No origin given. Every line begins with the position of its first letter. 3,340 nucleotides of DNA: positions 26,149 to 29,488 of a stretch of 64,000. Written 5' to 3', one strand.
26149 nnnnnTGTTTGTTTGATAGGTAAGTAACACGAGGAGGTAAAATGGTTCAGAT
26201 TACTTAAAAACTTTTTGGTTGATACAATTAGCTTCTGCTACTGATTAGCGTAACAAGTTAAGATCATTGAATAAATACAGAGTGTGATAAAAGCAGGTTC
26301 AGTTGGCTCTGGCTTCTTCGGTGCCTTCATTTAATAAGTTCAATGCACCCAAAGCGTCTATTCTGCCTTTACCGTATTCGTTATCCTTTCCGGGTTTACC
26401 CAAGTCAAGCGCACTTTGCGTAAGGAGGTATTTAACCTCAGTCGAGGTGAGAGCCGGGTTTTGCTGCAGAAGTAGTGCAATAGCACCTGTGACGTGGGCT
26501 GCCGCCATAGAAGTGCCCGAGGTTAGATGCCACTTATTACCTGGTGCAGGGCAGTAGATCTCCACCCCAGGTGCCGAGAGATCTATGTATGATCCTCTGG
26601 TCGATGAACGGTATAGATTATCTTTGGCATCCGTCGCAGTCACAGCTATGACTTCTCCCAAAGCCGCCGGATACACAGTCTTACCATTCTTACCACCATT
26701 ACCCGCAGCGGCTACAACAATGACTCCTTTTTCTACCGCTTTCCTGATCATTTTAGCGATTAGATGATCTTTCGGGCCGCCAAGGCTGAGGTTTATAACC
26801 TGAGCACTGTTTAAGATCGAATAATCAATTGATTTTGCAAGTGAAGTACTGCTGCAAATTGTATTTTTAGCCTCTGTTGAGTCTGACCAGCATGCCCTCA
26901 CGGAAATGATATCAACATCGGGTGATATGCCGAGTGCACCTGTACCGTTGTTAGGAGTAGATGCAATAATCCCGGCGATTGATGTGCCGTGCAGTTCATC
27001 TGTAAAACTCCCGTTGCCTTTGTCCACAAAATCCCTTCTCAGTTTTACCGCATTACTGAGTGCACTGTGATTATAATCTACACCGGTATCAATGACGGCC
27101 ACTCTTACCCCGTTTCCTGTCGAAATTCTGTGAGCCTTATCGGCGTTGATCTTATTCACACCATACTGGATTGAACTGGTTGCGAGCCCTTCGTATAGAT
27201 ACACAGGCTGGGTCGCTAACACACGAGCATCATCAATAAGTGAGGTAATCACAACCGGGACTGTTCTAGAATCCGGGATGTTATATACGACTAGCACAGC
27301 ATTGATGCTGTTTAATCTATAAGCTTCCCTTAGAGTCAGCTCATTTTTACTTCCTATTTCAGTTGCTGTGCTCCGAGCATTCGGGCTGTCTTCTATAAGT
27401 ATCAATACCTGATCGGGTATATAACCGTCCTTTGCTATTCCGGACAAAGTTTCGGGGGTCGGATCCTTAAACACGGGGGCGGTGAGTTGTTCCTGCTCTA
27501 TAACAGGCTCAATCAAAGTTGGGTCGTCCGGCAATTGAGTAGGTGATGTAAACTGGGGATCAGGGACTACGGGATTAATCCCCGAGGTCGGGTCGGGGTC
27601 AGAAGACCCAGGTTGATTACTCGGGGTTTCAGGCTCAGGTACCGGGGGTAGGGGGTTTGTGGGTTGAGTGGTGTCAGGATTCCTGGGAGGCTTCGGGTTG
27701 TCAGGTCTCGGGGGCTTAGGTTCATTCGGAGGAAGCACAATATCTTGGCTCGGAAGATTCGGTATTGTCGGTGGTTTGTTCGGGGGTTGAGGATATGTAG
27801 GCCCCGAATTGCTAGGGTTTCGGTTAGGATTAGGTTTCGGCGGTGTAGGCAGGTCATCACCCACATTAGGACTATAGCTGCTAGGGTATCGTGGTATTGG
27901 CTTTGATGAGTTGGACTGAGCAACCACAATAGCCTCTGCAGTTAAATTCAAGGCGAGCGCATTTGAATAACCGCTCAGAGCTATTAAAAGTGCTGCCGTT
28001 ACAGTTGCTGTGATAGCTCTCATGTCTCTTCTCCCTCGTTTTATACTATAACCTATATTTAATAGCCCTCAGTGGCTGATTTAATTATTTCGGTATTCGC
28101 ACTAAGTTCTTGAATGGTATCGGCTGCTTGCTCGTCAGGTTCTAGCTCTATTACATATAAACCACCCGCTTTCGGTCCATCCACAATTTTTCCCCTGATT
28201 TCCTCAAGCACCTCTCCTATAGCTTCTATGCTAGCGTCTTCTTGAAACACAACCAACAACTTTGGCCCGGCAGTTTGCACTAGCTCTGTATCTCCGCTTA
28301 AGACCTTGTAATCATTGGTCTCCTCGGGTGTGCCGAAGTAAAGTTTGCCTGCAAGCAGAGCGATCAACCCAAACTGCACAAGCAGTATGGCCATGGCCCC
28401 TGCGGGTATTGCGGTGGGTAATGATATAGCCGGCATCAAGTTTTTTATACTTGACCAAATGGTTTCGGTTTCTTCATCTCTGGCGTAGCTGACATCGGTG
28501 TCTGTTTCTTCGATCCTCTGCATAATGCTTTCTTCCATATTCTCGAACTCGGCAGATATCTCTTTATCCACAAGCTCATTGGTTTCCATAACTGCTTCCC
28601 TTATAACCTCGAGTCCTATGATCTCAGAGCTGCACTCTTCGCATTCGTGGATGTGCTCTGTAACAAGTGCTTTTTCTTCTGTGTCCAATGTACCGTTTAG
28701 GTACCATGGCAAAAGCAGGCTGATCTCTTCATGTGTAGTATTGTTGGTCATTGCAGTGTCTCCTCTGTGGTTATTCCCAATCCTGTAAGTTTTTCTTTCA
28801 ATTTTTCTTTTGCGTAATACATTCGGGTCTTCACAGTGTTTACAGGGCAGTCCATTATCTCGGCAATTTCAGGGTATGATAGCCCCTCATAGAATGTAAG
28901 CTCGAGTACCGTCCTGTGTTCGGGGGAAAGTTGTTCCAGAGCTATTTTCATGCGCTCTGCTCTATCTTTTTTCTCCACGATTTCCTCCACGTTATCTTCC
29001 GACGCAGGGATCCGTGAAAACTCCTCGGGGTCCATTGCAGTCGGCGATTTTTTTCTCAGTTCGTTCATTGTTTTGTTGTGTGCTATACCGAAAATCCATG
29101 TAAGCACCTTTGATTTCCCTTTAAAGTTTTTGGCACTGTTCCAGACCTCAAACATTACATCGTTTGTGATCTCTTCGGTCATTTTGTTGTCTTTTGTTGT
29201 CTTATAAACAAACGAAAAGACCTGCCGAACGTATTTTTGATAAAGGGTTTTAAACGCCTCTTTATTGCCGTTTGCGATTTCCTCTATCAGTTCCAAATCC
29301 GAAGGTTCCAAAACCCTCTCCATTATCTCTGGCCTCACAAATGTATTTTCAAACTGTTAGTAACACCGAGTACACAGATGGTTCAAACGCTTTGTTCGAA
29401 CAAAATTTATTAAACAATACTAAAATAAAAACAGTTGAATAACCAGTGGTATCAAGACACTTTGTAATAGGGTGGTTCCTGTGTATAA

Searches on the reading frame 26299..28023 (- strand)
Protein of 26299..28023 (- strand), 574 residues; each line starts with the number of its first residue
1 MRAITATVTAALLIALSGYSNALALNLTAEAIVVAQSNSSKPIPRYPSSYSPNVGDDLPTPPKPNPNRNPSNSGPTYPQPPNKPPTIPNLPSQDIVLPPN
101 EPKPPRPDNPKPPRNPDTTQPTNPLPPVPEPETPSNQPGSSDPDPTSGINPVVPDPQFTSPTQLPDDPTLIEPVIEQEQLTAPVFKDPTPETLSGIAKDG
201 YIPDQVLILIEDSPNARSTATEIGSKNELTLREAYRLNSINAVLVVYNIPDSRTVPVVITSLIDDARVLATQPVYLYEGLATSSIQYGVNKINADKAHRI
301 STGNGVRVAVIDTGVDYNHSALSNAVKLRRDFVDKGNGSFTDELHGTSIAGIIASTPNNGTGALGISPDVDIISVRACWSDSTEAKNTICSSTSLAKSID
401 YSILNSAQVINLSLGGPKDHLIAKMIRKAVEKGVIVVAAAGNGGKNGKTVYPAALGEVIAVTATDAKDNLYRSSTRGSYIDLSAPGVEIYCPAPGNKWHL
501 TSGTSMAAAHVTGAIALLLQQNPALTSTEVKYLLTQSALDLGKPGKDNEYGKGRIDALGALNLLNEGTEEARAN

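Call 19: search_protein_families(library=pfam, proteins=[window:26299-28023:-], max_evalue=0.01)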
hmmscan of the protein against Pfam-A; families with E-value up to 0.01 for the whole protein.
window:26299-28023:- (574 aa): 2 families
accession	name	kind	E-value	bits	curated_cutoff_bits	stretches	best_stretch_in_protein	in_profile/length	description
PF00082.27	Peptidase_S8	-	8.1e-52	176.7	21.8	1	303-553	1-288/288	Subtilase family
PF19365.4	DUF5941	-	0.00037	20.9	27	1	391-473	56-132/208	Family of unknown function (DUF5941)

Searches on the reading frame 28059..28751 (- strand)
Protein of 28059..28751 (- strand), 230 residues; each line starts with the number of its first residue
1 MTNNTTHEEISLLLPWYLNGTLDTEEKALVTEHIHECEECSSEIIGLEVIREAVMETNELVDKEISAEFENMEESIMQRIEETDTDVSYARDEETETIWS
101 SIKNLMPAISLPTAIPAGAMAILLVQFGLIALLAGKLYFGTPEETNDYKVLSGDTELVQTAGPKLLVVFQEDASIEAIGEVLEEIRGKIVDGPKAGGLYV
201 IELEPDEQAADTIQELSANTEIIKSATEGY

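Call 19: search_protein_families(library=pfam, proteins=[window:28059-28751:-], max_evalue=0.01)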
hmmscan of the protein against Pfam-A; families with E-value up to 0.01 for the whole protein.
window:28059-28751:- (230 aa): 2 families
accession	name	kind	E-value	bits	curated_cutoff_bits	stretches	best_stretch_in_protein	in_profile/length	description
PF13490.11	zf-HC2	-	1.2e-07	32.1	22.2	1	8-40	2-34/35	Putative zinc-finger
PF22148.1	Fervidolysin_NPro-like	-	0.0004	21.2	21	1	165-222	20-75/81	Fervidolysin N-terminal prodomain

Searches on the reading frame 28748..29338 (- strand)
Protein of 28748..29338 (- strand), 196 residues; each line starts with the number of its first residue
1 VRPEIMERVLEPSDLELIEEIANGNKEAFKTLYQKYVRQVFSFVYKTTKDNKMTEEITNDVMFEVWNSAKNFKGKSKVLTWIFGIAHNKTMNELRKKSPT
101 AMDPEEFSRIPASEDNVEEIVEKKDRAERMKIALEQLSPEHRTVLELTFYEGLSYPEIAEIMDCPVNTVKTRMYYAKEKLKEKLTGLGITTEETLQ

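Call 19: search_protein_families(library=pfam, proteins=[window:28748-29338:-], max_evalue=0.01)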
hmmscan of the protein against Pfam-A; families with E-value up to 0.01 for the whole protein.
window:28748-29338:- (196 aa): 8 families
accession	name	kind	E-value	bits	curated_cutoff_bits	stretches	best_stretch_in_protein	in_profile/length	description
PF08281.18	Sigma70_r4_2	-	7.7e-16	57.9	25.7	1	133-180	7-54/54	Sigma-70, region 4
PF04545.22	Sigma70_r4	-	4.4e-13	49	24.1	1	133-182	1-50/50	Sigma-70, region 4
PF04542.20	Sigma70_r2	-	9.9e-13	48.1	24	1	32-98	1-69/71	Sigma-70 region 2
PF07638.17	Sigma70_ECF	-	3.2e-10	40.6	21.1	1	16-184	6-183/185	ECF sigma factor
PF00196.25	GerE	-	0.00023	21.2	23.5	1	136-181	2-46/57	Bacterial regulatory proteins, luxR family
PF22233.2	PhyR_sigma-like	-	0.0037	17.5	27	1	134-171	1-38/50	Response regulator PhyR, sigma-like domain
PF13936.12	HTH_38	-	0.004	17.3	27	0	136-169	4-37/44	Helix-turn-helix domain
PF13384.12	HTH_23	-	0.0043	17.3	24.6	1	150-170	15-35/50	Homeodomain-like domain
